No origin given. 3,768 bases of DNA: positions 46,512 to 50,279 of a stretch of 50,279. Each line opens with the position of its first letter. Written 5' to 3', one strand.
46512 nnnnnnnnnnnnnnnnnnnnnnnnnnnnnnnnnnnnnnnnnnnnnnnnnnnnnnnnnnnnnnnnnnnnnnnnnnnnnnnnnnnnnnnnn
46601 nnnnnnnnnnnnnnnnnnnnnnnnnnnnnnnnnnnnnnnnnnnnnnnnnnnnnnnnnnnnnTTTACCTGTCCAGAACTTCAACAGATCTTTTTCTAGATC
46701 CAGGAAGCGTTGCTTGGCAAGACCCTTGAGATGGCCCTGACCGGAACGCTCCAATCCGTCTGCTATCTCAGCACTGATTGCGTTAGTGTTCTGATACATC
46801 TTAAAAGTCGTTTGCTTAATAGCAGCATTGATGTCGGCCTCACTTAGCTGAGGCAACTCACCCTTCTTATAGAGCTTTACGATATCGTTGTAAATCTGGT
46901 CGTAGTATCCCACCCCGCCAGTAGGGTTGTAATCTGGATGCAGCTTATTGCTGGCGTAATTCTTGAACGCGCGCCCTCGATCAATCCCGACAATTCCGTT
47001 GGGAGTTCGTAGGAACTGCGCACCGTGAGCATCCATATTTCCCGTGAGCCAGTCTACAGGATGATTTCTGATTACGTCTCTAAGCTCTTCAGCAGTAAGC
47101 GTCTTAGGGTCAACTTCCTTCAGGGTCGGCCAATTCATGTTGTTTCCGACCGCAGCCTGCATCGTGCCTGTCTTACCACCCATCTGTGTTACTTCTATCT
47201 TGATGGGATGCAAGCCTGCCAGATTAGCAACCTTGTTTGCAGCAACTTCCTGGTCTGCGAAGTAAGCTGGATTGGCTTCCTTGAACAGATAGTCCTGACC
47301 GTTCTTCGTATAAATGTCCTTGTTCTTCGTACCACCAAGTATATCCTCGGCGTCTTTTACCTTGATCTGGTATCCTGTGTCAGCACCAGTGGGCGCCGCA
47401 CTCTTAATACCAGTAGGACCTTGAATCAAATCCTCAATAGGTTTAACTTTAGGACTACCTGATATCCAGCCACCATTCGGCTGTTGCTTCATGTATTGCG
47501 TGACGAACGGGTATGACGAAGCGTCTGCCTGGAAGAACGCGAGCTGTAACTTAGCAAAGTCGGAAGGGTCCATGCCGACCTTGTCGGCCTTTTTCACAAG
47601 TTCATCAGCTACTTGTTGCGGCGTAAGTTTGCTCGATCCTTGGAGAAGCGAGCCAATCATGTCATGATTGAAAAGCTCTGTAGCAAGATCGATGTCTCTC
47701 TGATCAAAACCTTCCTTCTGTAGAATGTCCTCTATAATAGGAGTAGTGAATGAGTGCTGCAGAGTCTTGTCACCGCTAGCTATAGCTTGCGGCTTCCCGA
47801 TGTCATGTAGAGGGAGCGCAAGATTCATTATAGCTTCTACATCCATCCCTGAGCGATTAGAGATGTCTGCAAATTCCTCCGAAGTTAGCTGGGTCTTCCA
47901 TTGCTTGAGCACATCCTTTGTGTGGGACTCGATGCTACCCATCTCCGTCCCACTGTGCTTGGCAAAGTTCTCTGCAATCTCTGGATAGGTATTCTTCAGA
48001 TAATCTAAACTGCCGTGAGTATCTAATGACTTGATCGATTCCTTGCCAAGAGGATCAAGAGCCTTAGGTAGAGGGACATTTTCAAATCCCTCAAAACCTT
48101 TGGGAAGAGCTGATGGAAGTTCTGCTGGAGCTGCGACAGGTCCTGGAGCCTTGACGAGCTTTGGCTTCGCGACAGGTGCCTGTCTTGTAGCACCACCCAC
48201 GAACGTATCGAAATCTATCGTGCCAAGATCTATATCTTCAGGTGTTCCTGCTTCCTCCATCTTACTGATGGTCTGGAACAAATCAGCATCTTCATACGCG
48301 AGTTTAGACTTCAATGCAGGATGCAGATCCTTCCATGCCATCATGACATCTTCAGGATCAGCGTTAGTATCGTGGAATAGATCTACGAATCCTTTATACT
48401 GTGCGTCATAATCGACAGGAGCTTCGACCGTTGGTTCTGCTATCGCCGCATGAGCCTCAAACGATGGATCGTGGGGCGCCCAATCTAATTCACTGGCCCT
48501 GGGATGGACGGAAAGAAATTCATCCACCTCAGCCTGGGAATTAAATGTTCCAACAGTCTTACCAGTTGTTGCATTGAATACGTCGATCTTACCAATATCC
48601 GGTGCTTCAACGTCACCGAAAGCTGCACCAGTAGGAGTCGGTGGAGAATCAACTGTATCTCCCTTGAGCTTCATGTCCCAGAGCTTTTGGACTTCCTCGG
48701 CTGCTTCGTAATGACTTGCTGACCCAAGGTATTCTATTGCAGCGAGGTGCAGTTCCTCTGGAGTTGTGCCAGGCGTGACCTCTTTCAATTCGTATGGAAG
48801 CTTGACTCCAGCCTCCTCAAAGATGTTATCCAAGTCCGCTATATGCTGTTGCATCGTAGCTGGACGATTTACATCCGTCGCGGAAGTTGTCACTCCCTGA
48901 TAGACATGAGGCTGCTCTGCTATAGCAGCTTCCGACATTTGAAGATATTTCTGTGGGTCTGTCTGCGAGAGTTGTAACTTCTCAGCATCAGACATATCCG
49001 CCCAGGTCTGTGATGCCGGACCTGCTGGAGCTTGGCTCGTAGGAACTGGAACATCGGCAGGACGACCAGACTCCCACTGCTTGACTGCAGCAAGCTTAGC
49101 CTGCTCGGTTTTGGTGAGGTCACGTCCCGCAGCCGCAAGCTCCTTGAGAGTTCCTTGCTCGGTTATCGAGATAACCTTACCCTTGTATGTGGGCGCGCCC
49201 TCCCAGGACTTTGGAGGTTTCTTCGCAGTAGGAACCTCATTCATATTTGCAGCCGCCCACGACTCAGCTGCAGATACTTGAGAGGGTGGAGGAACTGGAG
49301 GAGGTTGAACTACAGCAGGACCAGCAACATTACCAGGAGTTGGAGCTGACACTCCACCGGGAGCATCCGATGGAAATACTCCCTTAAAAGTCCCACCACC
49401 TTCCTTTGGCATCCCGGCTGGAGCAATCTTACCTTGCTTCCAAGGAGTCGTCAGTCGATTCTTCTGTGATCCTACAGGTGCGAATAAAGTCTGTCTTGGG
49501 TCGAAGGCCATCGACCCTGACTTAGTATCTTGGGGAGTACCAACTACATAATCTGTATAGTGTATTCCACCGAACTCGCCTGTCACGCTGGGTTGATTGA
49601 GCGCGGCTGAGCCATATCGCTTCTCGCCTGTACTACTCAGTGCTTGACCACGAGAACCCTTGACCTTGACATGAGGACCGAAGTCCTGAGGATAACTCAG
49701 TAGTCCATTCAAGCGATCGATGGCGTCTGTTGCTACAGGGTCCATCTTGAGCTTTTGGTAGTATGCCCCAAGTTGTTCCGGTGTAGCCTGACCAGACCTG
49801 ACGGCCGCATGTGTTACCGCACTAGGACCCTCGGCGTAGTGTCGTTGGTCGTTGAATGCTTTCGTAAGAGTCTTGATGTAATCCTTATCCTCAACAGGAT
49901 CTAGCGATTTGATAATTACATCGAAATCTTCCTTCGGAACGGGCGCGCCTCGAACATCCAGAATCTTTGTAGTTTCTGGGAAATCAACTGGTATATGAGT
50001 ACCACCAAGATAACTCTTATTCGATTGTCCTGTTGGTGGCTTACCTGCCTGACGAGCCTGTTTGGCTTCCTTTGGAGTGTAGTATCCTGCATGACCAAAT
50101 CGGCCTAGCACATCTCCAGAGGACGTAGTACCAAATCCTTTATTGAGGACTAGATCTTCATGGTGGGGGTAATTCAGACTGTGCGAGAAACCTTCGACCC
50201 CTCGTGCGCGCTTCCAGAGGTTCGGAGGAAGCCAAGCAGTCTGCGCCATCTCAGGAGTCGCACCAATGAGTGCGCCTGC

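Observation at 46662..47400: C-terminal PI3/4-kinase-like (atypical kinase) motifs in the same virion ORF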

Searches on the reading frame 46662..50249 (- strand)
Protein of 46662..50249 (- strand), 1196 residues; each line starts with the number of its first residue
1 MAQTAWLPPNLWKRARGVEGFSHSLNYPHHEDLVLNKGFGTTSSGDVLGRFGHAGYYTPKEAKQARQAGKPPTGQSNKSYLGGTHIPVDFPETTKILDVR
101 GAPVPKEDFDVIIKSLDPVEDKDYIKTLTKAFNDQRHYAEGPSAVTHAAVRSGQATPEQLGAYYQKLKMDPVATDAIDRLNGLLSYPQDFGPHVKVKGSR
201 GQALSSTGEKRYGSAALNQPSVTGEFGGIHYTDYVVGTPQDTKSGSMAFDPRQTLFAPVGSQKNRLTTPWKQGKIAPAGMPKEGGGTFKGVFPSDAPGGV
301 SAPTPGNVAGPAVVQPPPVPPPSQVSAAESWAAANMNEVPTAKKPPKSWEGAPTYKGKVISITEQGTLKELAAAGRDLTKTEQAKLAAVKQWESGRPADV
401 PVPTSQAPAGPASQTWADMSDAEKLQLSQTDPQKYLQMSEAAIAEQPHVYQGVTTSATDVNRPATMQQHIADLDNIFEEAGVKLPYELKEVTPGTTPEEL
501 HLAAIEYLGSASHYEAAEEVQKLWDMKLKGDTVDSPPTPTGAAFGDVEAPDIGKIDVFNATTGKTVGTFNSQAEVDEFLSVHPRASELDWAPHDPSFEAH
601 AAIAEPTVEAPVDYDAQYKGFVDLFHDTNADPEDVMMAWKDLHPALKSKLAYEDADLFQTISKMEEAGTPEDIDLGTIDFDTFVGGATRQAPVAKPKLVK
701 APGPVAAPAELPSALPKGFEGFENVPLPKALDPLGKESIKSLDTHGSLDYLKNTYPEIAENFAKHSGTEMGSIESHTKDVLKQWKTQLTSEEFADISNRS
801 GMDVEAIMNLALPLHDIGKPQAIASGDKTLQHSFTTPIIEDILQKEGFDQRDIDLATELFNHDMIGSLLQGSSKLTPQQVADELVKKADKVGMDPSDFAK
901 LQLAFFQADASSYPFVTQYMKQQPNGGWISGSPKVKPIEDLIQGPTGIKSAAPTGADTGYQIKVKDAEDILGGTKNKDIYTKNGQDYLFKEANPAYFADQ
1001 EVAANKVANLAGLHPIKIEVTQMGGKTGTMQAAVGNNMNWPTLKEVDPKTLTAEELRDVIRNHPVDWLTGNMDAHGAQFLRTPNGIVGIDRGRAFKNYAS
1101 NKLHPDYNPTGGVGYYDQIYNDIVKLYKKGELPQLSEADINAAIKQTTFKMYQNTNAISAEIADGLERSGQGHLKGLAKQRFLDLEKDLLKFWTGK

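Call 5: search_protein_families(library=pfam, proteins=[window:46662-50249:-], max_evalue=1)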
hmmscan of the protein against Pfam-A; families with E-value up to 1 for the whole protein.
window:46662-50249:- (1196 aa): 2 families
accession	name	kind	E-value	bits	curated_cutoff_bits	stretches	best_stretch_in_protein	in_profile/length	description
PF01966.28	HD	-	0.047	14.4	22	1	800-891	19-113/116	HD domain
PF06630.16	Exonuc_VIII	-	0.15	12.3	25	1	400-460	57-118/203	Enterobacterial exodeoxyribonuclease VIII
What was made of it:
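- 47445..48062 (-): HD-superfamily phosphohydrolase domain directly upstream of the kinase (window-ORF residues 730-935). Pfam HD scores E=0.047 (call 5).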

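Call 6: search_protein_families(library=phrogs, proteins=[window:46662-50249:-], max_evalue=0.1)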
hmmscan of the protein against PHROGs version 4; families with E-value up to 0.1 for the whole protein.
window:46662-50249:- (1196 aa): 0 families

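Call 72: search_protein_families(library=ncbifam, proteins=[window:46662-50249:-], max_evalue=1)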
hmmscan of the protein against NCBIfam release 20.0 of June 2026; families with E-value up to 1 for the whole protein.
window:46662-50249:- (1196 aa): 2 families
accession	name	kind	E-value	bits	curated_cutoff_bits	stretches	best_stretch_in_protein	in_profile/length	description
TIGR00277.1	HDIG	domain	0.072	13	27.6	1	791-858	17-80/84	HDIG domain-containing metalloprotein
TIGR01596.1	cas3_HD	equivalog_domain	0.14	12.2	43.45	1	774-819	2-44/178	CRISPR-associated endonuclease Cas3''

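Call 85: search_protein_families(library=padloc, proteins=[window:46662-50249:-], max_evalue=1)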
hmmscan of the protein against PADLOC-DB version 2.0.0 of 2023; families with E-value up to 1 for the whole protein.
window:46662-50249:- (1196 aa): 3 families
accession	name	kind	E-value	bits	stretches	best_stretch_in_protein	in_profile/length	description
PDLC01762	Cas3b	-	4.2e-06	23.6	1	762-821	3-61/692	-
PDLC01378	Cas3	-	0.03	12.7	1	774-819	1-49/174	CAS-I; effector_G3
PDLC00940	Cas3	-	0.038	12.2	1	774-819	2-44/178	CRISPR-associated endonuclease Cas3-HD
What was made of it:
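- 47445..48062 (-): PADLOC Cas3b HD scores E=4.2e-6 (call 85).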

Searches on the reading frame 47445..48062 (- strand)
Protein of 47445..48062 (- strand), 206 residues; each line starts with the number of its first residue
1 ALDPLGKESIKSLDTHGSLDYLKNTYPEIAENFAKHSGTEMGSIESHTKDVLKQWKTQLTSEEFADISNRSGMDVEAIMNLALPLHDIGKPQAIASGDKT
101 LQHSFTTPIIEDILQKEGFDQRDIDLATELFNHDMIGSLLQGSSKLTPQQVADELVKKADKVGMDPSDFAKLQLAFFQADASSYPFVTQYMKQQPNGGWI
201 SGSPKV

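Call 49: search_solved_structures(query=A3, max_evalue=10, show_alignments=3)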
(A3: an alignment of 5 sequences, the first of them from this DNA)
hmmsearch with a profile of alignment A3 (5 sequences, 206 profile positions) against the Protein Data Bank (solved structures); distinct sequences matched with E-value up to 10: 5.
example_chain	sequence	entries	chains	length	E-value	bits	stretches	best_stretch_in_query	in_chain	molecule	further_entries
6mol_A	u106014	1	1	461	7.6e-05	25.5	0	63-94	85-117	Monoextended DARPin R12 (M_R12)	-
1qo5_A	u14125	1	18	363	0.64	12.7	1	87-156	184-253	FRUCTOSE-BISPHOSPHATE ALDOLASE B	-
8d44_D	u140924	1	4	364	0.64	12.7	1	87-156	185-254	Fructose-bisphosphate aldolase B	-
1fdj_A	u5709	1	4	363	0.65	12.7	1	87-156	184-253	FRUCTOSE 1,6-BISPHOSPHATE ALDOLASE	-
1xdl_A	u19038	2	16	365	0.81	12.4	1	87-156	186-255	Fructose-bisphosphate aldolase B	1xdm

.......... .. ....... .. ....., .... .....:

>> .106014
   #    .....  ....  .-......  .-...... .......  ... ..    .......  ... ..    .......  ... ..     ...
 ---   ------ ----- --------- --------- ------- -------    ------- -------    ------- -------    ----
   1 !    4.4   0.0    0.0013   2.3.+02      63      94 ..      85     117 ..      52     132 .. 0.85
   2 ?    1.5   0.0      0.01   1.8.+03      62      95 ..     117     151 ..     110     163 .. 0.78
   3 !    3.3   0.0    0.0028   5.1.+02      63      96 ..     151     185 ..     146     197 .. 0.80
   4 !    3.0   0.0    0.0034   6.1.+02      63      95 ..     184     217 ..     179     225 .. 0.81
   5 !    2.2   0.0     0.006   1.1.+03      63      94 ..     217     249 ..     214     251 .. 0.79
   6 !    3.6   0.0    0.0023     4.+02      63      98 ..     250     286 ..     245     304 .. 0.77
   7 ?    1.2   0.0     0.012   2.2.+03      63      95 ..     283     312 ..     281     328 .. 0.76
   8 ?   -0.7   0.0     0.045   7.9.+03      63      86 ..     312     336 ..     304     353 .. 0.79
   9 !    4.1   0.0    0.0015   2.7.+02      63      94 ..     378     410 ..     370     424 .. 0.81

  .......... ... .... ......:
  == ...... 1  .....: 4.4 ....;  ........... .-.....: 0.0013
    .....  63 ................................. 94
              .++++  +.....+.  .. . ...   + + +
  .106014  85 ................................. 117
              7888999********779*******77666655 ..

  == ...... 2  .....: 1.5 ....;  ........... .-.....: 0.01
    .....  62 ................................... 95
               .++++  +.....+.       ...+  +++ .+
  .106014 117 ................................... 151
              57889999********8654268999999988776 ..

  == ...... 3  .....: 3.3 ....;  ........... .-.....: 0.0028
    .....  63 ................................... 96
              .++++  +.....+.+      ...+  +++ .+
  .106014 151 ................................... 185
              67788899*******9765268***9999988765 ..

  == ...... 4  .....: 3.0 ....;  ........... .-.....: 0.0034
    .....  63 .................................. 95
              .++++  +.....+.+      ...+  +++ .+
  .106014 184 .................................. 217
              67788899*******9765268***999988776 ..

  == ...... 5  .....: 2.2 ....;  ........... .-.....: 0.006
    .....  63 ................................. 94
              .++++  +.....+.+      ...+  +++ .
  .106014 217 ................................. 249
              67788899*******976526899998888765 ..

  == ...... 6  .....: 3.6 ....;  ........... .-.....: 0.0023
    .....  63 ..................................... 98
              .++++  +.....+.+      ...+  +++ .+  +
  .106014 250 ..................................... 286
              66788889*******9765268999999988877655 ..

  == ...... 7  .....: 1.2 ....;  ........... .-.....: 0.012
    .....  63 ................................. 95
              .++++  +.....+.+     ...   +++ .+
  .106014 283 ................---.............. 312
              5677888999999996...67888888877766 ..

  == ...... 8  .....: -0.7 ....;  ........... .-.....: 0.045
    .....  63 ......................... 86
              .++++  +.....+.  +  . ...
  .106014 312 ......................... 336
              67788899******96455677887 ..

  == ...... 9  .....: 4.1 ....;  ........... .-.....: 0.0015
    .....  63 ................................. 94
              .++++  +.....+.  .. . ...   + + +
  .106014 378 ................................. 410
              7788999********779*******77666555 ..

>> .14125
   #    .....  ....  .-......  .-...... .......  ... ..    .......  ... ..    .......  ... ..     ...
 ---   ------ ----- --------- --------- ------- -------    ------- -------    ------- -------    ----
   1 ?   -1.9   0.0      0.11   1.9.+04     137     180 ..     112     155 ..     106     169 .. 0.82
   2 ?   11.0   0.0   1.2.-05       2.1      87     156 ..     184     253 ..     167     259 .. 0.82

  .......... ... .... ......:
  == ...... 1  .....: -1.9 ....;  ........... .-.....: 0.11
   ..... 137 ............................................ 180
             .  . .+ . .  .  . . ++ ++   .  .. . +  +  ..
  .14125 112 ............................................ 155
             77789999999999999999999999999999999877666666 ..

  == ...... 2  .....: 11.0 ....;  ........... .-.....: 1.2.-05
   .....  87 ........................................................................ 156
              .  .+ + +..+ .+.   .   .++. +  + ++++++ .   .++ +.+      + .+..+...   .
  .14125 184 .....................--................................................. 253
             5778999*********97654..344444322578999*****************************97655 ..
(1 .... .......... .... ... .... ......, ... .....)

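Call 50: find_homologous_proteins(query=A3, max_evalue=0.001)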
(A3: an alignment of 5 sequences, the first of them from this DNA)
Query A3 (5 sequences) (206 aa, profile of the alignment): 20 proteins with E <= 0.001 among 8000 candidates.
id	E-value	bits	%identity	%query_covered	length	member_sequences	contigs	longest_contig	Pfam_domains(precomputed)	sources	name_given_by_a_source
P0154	3.3e-72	260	54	91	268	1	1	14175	-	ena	-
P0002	2.9e-49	185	78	47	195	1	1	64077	-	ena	-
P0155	5.7e-40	155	50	59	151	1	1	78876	-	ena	-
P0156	2.0e-29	121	34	90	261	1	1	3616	-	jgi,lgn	jgi:hypothetical protein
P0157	2.0e-27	114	36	86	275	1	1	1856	-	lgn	-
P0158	5.1e-25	106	37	80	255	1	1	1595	-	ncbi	ncbi:MAG: hypothetical protein ABI041_11950, partial [Bdellovibrionia bacterium]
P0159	6.9e-23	99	34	80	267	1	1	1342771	-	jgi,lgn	jgi:hypothetical protein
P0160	2.0e-21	94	32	89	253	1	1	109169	-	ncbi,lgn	ncbi:MAG: hypothetical protein AB7F86_00110 [Bdellovibrionales bacterium]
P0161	6.4e-20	90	32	91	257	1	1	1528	-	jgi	-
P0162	9.3e-20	89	30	79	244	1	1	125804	-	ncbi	ncbi:MAG: hypothetical protein AB8E15_05835 [Bdellovibrionales bacterium]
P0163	6.6e-18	83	34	83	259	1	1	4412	-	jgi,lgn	jgi:hypothetical protein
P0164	7.2e-18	83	33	85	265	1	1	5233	-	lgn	-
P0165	2.0e-16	78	39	53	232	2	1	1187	-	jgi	-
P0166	2.9e-14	71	30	86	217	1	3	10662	-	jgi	jgi:hypothetical protein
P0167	3.1e-14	71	32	81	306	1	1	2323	-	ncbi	-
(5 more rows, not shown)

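Call 60: predict_structure(alignment_id=A4)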
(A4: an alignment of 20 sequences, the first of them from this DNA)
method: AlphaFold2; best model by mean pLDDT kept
length: 206 residues; sequences in the alignment: 20
mean_pLDDT: 90.0   pTM: 0.86
mean pLDDT of the five models: 90.0, 89.1, 88.8, 85.2, 83.7
residues with pLDDT >= 90: 143; 70-90: 54; 50-70: 7; < 50: 2
segments of 3 or more residues with pLDDT < 50: none
pLDDT, mean of each block of 10 residues (from residue 1): 64 82 95 91 93 92 94 94 96 94 96 96 96 87 90 96 96 93 83 83 73
secondary structure, 60 per line:
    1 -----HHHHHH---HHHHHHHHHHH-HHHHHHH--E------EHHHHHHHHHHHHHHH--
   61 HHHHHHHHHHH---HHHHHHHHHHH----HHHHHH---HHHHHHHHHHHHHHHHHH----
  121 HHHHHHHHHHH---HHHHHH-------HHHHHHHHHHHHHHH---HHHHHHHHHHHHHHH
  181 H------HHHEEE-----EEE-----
elements in order: H6-11 H15-25 H27-33 H44-58 H61-71 H75-85 H90-95 H99-116 H121-131 H135-140 H148-162 H166-181 E191-193 E199-201
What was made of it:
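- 47445..48062 (-): Model pLDDT is 90.0 (call 60).
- On HD phosphohydrolase superfamily (neighbouring domain): The model is all-helical with pLDDT 90 (call 60).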

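Call 62: fold_search(model_id=the predicted structure, library=pdb)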
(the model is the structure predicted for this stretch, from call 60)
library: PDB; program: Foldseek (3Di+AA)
matches with E <= 10: 382; with E <= 0.001: 0
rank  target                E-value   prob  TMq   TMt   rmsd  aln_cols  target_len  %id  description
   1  3wfr_F                6.9e-03  1.00  0.43  0.23  11.2       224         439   16  tRNA processing enzyme complex 2 (released 2014-01-01)
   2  3wfo_B                7.6e-03  1.00  0.45  0.25  10.4       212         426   15  tRNA processing enzyme (apo form 1) (released 2014-01-01)
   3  3wfr_E                1.3e-02  0.99  0.42  0.23  11.4       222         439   15  tRNA processing enzyme complex 2 (released 2014-01-01)
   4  3wfp_C                2.0e-02  0.99  0.42  0.24  11.4       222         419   15  tRNA processing enzyme (apo form 2) (released 2014-01-01)
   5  3wfo_C                2.1e-02  1.00  0.46  0.26  10.1       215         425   12  tRNA processing enzyme (apo form 1) (released 2014-01-01)
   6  3wfp_A                2.3e-02  1.00  0.48  0.25  11.2       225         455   14  tRNA processing enzyme (apo form 2) (released 2014-01-01)
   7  3wfq_F                2.4e-02  1.00  0.52  0.28   5.5       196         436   14  tRNA processing enzyme complex 1 (released 2014-01-01)
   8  3wfp_E                2.4e-02  0.99  0.43  0.24  11.5       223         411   15  tRNA processing enzyme (apo form 2) (released 2014-01-01)
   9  3wfr_H                2.6e-02  1.00  0.55  0.28   5.3       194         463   13  tRNA processing enzyme complex 2 (released 2014-01-01)
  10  3wfp_B                2.6e-02  0.99  0.43  0.23  11.7       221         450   15  tRNA processing enzyme (apo form 2) (released 2014-01-01)
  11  3wfr_G                3.2e-02  0.99  0.46  0.24  11.2       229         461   14  tRNA processing enzyme complex 2 (released 2014-01-01)
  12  3wfq_H                3.2e-02  0.97  0.42  0.23  11.4       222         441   15  tRNA processing enzyme complex 1 (released 2014-01-01)
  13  3wfs_D                4.4e-02  1.00  0.55  0.29   4.9       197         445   15  tRNA processing enzyme complex 3 (released 2014-01-01)
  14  3wfq_E                5.1e-02  1.00  0.55  0.29   4.9       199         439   14  tRNA processing enzyme complex 1 (released 2014-01-01)
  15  3wfo_A                5.1e-02  0.99  0.46  0.26  10.8       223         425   14  tRNA processing enzyme (apo form 1) (released 2014-01-01)
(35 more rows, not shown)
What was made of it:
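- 47445..48062 (-): The best folds are HD hydrolases and phosphodiesterases, but the matches are weak (call 62).
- On HD phosphohydrolase superfamily (neighbouring domain): HD hydrolases, phosphodiesterases and SAMHD1 are among the matches, but E is at best 6.9e-3 (call 62).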
